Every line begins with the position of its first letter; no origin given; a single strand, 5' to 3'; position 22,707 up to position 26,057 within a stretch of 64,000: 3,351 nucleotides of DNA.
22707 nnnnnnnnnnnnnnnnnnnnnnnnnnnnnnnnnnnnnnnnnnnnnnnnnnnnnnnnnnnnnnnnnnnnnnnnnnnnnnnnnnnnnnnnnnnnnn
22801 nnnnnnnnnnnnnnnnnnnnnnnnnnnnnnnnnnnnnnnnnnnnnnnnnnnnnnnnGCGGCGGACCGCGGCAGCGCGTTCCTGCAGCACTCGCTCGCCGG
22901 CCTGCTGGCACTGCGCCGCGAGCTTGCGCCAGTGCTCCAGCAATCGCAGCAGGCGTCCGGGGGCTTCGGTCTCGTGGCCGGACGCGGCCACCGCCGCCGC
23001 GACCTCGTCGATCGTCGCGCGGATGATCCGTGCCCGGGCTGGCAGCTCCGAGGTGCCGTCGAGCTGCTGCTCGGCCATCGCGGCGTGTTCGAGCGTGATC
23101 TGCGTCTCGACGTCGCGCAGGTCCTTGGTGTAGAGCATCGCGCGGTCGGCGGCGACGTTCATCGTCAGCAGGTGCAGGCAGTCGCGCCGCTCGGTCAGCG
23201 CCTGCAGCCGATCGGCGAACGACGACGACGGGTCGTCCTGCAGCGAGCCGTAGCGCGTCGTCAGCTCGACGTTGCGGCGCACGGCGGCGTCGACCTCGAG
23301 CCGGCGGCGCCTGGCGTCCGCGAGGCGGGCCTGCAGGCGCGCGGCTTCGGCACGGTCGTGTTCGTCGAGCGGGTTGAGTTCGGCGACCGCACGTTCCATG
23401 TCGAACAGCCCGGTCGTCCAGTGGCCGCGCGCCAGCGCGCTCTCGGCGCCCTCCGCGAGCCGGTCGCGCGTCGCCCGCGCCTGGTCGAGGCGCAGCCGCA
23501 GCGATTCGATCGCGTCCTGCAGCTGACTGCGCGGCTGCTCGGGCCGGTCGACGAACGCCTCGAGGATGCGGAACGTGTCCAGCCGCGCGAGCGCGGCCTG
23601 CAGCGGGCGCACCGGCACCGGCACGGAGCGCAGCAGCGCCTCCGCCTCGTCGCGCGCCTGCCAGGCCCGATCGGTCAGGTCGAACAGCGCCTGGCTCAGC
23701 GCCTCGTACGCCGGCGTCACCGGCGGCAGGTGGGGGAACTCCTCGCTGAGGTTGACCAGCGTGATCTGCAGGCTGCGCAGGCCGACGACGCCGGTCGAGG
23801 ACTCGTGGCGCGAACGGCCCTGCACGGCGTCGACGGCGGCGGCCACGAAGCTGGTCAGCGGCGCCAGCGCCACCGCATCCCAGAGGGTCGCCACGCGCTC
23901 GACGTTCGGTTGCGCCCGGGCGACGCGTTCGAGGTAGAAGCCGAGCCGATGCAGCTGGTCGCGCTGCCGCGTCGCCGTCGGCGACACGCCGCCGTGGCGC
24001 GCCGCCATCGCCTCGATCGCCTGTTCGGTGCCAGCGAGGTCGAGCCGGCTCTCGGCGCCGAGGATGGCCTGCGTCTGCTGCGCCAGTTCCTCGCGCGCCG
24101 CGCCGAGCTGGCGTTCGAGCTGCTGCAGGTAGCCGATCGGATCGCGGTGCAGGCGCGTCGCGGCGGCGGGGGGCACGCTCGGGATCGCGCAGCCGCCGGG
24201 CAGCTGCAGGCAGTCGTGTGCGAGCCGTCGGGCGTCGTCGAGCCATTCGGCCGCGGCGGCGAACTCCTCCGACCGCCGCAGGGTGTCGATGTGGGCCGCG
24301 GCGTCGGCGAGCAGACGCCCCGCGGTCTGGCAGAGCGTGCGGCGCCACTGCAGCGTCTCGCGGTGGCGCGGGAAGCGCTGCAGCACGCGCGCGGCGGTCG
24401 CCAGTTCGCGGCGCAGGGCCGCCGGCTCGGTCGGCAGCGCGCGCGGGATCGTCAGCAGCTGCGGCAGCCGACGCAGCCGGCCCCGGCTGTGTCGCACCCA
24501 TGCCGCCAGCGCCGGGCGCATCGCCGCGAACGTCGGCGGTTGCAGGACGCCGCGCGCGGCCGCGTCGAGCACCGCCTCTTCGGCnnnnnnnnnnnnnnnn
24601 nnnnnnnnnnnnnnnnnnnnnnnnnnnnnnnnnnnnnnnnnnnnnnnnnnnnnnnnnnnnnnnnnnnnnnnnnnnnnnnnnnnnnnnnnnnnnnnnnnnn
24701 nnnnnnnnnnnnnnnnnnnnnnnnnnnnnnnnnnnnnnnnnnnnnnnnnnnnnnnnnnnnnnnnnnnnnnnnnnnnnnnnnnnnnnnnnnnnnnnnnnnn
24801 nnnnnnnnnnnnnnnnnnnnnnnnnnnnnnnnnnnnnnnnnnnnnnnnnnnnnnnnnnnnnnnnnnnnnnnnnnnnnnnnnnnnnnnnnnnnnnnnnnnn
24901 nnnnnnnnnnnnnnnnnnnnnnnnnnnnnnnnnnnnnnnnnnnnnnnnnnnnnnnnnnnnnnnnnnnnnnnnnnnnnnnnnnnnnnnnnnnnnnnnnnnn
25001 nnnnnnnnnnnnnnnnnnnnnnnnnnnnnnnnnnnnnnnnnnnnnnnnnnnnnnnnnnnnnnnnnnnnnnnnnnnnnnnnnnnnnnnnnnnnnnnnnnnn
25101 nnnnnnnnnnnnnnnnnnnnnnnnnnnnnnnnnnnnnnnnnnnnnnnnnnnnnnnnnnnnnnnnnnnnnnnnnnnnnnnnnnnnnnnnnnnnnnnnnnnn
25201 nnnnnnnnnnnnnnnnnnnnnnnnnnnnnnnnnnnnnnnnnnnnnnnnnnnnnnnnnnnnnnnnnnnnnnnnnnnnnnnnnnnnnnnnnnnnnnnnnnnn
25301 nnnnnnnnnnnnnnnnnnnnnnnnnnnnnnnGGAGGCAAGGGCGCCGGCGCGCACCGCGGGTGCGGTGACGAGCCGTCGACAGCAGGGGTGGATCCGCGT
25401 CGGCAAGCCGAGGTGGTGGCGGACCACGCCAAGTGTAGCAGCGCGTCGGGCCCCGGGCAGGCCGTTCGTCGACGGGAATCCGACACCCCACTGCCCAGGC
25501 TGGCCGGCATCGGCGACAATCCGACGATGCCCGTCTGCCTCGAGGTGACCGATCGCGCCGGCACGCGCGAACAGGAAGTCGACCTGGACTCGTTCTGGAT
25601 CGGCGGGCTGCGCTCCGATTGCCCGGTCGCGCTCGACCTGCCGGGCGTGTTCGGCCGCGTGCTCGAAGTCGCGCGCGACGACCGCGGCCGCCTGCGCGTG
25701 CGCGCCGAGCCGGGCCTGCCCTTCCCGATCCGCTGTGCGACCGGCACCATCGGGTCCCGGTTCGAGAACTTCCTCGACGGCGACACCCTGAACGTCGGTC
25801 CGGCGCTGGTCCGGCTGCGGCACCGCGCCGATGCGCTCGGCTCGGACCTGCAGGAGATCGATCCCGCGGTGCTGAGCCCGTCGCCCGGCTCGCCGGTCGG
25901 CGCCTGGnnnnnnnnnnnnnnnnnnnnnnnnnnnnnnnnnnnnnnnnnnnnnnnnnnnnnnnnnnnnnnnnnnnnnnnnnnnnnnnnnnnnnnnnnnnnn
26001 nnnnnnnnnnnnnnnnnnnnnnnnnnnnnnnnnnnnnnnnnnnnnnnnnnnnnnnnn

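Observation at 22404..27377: Atypical kinase-like protein (DFE, no glycine loop) with a huge helical region, divergent from an FHA-like/GAF/sigma-54 activator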

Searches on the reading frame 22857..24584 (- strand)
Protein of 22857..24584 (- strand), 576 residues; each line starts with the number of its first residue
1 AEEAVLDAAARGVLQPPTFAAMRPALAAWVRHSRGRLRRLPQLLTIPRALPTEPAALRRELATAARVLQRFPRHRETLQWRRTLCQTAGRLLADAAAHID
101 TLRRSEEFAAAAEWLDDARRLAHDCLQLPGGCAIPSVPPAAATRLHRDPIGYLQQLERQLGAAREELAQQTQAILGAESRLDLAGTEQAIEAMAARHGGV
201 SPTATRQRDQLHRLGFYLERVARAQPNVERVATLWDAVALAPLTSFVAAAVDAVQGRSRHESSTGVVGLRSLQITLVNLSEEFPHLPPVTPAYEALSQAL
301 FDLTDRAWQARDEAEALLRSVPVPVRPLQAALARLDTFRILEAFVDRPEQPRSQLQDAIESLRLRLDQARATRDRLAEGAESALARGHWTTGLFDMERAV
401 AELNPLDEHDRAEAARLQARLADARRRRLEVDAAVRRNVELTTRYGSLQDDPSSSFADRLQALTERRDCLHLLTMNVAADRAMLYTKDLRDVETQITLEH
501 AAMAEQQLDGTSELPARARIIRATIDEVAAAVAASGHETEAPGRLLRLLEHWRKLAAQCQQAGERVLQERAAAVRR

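Call 61: search_protein_representatives(protein=window:22857-24584:-)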
Query: 576 residues. Proteins with E-value up to 0.001 (for the whole library): 97; up to 1e-10: 86; up to 1e-30: 66. The best 97 are listed.
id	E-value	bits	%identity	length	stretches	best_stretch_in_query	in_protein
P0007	3.8e-219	745.6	67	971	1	2-574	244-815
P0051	4.8e-200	682.6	66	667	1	66-572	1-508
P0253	9.2e-156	536.4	54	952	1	24-563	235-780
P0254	1.3e-148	512.9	53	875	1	2-575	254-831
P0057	4.2e-146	504.6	52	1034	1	20-574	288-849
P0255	6.6e-140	484.1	49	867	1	14-575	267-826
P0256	7.6e-134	464.1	50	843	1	3-575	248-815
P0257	8.9e-125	434.2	48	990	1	11-569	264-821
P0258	2.3e-123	429.6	48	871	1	32-563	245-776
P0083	1.7e-122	426.7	47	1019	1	22-576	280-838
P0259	9.2e-120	417.7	56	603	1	154-571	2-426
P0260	6.5e-118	411.6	47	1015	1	6-573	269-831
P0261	3.1e-117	409.3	60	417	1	205-568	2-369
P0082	1.8e-114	400.2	46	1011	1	12-576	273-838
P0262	2.2e-113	396.6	46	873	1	14-563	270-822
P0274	3.8e-70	254.0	35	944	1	60-561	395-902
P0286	1.3e-58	215.9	30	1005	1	65-568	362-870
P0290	4.5e-56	207.5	30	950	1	35-561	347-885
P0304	1.6e-39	152.9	33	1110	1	29-514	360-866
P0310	4.3e-29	118.5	30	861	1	86-570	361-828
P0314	5.0e-22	95.2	29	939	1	8-560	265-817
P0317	7.2e-19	84.8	28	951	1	7-567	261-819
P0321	3.2e-15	72.7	25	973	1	50-565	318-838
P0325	3.8e-13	65.9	30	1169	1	39-370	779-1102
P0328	4.6e-11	59.0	30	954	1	55-567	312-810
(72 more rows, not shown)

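Call 62: search_protein_families(library=pfam, proteins=[P0286, P0290, P0310, P0314, P0317, P0321, P0325, P0328, P0304, P0274], max_evalue=0.01)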
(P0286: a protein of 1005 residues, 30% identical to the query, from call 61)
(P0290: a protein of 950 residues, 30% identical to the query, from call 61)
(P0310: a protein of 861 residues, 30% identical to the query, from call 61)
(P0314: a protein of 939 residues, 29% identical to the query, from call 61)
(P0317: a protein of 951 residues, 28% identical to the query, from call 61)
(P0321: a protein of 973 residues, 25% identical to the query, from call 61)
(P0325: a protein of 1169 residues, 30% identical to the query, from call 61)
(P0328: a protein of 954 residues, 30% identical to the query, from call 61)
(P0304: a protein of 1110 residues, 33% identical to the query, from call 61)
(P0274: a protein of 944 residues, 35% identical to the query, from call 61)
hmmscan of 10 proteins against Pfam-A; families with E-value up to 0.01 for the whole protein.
P0286 (1005 aa): 4 families
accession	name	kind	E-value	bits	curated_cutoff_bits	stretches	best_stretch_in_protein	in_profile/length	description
PF00069.31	Pkinase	-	4.7e-12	46.3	31.7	1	77-269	72-257/263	Protein kinase domain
PF07714.23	PK_Tyr_Ser-Thr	-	1.7e-05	24.7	23.1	1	76-273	74-258/258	Protein tyrosine and serine/threonine kinase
PF01636.29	APH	-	0.0025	18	23.2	1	105-147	147-185/239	Phosphotransferase enzyme family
PF17667.7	Pkinase_fungal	-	0.0043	16.3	24.1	1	129-172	306-347/387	Fungal protein kinase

P0290 (950 aa): 3 families
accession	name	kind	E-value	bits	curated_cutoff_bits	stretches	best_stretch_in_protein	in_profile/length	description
PF00069.31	Pkinase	-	8.1e-20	71.7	31.7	1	36-280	25-257/263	Protein kinase domain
PF07714.23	PK_Tyr_Ser-Thr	-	8.9e-07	28.9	23.1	1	39-283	32-257/258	Protein tyrosine and serine/threonine kinase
PF01636.29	APH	-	3.6e-06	27.4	23.2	1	36-133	21-114/239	Phosphotransferase enzyme family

P0310 (861 aa): 4 families
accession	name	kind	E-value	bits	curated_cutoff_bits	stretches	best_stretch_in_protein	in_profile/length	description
PF00069.31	Pkinase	-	6.4e-18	65.5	31.7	1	61-273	43-257/263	Protein kinase domain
PF07714.23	PK_Tyr_Ser-Thr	-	0.00023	21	23.1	1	58-276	43-257/258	Protein tyrosine and serine/threonine kinase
PF01636.29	APH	-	0.0077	16.5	23.2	1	50-137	23-110/239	Phosphotransferase enzyme family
PF06293.20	Kdo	-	0.0078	16.1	21.3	0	125-176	125-170/207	Lipopolysaccharide kinase (Kdo/WaaP) family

P0314 (939 aa): 3 families
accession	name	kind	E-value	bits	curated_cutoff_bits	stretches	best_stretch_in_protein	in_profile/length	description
PF00069.31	Pkinase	-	2.4e-16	60.4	31.7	1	51-249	47-258/263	Protein kinase domain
PF06293.20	Kdo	-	0.0006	19.7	21.3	1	109-157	123-176/207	Lipopolysaccharide kinase (Kdo/WaaP) family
PF14531.12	Kinase-like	-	0.0032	17.2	25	1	118-210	159-257/289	Kinase-like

P0317 (951 aa): 1 family
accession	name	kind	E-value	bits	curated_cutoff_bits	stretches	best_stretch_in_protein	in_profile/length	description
PF00069.31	Pkinase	-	9e-13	48.7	31.7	1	40-244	42-258/263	Protein kinase domain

P0321 (973 aa): 2 families
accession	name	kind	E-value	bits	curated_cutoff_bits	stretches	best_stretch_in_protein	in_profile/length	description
PF00069.31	Pkinase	-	9.3e-10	38.8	31.7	1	71-261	68-259/263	Protein kinase domain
PF06293.20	Kdo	-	0.0045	16.9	21.3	0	86-157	103-168/207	Lipopolysaccharide kinase (Kdo/WaaP) family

P0325 (1169 aa): 3 families
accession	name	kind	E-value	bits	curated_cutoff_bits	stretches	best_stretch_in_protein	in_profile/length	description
PF00069.31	Pkinase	-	5.3e-18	65.8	31.7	1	543-741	47-257/263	Protein kinase domain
PF07714.23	PK_Tyr_Ser-Thr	-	2.1e-07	30.9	23.1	1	570-703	76-208/258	Protein tyrosine and serine/threonine kinase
PF06293.20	Kdo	-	0.0045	16.9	21.3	0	570-645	92-168/207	Lipopolysaccharide kinase (Kdo/WaaP) family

P0328 (954 aa): 5 families
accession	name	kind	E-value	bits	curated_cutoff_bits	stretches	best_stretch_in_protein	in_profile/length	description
PF00069.31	Pkinase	-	1.5e-15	57.7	31.7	1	47-245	48-258/263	Protein kinase domain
PF14531.12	Kinase-like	-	1.2e-07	31.7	25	1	103-238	149-289/289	Kinase-like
PF01636.29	APH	-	5.9e-07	29.9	23.2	2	29-118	21-110/239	Phosphotransferase enzyme family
PF06293.20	Kdo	-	2.1e-05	24.5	21.3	1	76-146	94-169/207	Lipopolysaccharide kinase (Kdo/WaaP) family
PF07714.23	PK_Tyr_Ser-Thr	-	0.00043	20.1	23.1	1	55-196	59-201/258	Protein tyrosine and serine/threonine kinase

P0304 (1110 aa): 1 family
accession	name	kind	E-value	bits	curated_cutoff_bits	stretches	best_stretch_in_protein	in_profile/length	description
PF00069.31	Pkinase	-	2.5e-14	53.8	31.7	1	64-291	43-258/263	Protein kinase domain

P0274 (944 aa): 3 families
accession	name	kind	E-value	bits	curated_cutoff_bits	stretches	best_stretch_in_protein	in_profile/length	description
PF00069.31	Pkinase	-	3.6e-23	82.7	31.7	1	49-298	24-259/263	Protein kinase domain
PF07714.23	PK_Tyr_Ser-Thr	-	1e-09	38.6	23.1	1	45-299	24-257/258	Protein tyrosine and serine/threonine kinase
PF17667.7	Pkinase_fungal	-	0.0031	16.8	24.1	1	119-193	285-345/387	Fungal protein kinase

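Call 65: find_encoding_contigs(protein=P0290, flank=8000, max_places=2)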
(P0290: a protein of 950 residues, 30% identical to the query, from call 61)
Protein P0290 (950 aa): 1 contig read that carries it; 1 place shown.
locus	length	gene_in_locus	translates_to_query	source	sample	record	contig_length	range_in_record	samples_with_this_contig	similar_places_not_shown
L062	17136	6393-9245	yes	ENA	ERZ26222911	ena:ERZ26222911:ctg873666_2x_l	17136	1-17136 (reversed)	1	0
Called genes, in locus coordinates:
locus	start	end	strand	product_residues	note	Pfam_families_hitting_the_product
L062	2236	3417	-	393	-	PF00070:Pyr_redox (faint), PF00890:FAD_binding_2, PF01266:DAO, PF13450:NAD_binding_8 (weak)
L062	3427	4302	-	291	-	PF00149:Metallophos, PF12850:Metallophos_2 (faint)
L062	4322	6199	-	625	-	PF01590:GAF, PF00158:Sigma54_activat, PF14532:Sigma54_activ_2, PF07728:AAA_5 (weak), PF25601:AAA_lid_14, PF02954:HTH_8 (faint)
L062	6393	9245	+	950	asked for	PF00069:Pkinase, PF01636:APH (faint), PF07714:PK_Tyr_Ser-Thr (weak)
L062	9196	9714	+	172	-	-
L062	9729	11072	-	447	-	-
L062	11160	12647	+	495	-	PF03606:DcuC, PF02667:SCFA_trans (weak)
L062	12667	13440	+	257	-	PF03372:Exo_endo_phos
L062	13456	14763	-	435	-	PF01011:PQQ (faint), PF13360:PQQ_2, PF13570:Beta-prop_ACSF4, PF13360:PQQ_2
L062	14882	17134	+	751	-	?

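Call 74: search_solved_structures(query=A4, max_evalue=10, show_alignments=0)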
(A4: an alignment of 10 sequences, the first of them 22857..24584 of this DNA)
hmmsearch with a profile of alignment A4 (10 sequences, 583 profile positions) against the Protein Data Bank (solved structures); distinct sequences matched with E-value up to 10: 3.
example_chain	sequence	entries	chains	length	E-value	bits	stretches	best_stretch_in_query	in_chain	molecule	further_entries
5mfi_A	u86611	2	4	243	0.024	16.7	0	231-263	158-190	YIII(Dq.V2)4CqI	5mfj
4d49_A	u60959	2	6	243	0.047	15.8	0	231-265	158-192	ARMADILLO REPEAT PROTEIN ARM00027 | YIII(Dq.V1)4CPAF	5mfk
9rpd_K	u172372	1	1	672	1.6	10.7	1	44-136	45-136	Augmin complex subunit msd5,Green fluorescent protein,Glutathione S-transferase class-mu 2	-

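Call 75: search_protein_families(library=pfam, alignment_id=A4, max_evalue=10)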
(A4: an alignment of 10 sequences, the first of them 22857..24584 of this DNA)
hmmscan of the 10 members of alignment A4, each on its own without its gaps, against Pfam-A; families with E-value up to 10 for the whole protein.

A. member 1, window:22857-24584:- (576 aa): 4 families
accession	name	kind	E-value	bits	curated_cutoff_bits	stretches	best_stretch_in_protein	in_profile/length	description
PF08463.15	EcoEI_R_C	-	0.07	13.7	24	1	351-416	27-92/163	EcoEI R protein C-terminal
PF04977.20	DivIC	-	0.17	12.2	28.9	1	153-194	19-61/80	Septum formation initiator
PF10112.14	Halogen_Hydrol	-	0.19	12.1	29.8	1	438-497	131-189/191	5-bromo-4-chloroindolyl phosphate hydrolysis protein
PF07544.18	Med9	-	5.4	7.6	26.9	1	339-378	8-47/80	RNA polymerase II transcription mediator complex subunit 9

B. families by the number of members that match (of 10 scanned): 17 families
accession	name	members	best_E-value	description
PF10112.14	Halogen_Hydrol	3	0.19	5-bromo-4-chloroindolyl phosphate hydrolysis protein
PF18288.6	FAA_hydro_N_2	2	0.022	Fumarylacetoacetase N-terminal domain 2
PF07544.18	Med9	2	2.3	RNA polymerase II transcription mediator complex subunit 9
PF09177.16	STX6_10_61_N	1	0.014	Syntaxin 6/10/61, N-terminal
PF08463.15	EcoEI_R_C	1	0.07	EcoEI R protein C-terminal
PF10205.14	KLRAQ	1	0.089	Predicted coiled-coil domain-containing protein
PF12259.13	Baculo_F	1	0.1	Baculovirus F protein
PF04977.20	DivIC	1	0.17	Septum formation initiator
PF05859.17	Mis12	1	0.21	Mis12 protein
PF24561.1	TRAPPC8_C_arth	1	0.26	TRAPPC8, C-terminal, arthropods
PF19962.4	EAD9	1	0.36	Effector-associated domain 9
PF11336.14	DUF3138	1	0.38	Protein of unknown function (DUF3138)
PF13181.12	TPR_8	1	0.41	Tetratricopeptide repeat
PF24627.1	PUMA_CC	1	0.61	PUMA coiled-coil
PF05531.17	NPV_P10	1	0.66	Nucleopolyhedrovirus P10 protein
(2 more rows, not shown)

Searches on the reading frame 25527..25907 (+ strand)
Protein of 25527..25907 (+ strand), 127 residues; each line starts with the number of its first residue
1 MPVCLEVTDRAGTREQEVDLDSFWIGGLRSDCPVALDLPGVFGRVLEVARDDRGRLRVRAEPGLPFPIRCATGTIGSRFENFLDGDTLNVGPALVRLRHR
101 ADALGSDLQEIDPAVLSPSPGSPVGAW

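Call 7: search_protein_families(library=pfam, proteins=[window:25527-25907:+], max_evalue=10)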
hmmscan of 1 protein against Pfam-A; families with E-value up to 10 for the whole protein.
seq(127 aa): 0 families

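Call 39: search_solved_structures(query=A3, max_evalue=10, show_alignments=3)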
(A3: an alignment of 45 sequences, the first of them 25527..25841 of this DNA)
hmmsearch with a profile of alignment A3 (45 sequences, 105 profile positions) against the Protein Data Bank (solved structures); distinct sequences matched with E-value up to 10: 0.

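Call 40: search_protein_families(library=pfam, alignment_id=A3, max_evalue=10)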
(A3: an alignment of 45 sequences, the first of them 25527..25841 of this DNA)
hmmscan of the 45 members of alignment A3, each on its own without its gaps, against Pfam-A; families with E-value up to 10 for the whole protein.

A. member 1, window:25527-25841:+ (105 aa): 0 families

B. families by the number of members that match (of 45 scanned): 4 families
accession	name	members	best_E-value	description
PF03633.20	Glyco_hydro_65C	9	0.029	Glycosyl hydrolase family 65, C-terminal domain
PF16697.10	Yop-YscD_cpl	1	0.081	Inner membrane component of T3SS, cytoplasmic domain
PF02237.23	BPL_C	1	0.13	Biotin protein ligase C terminal domain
PF02941.21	FeThRed_A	1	0.22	Ferredoxin thioredoxin reductase variable alpha chain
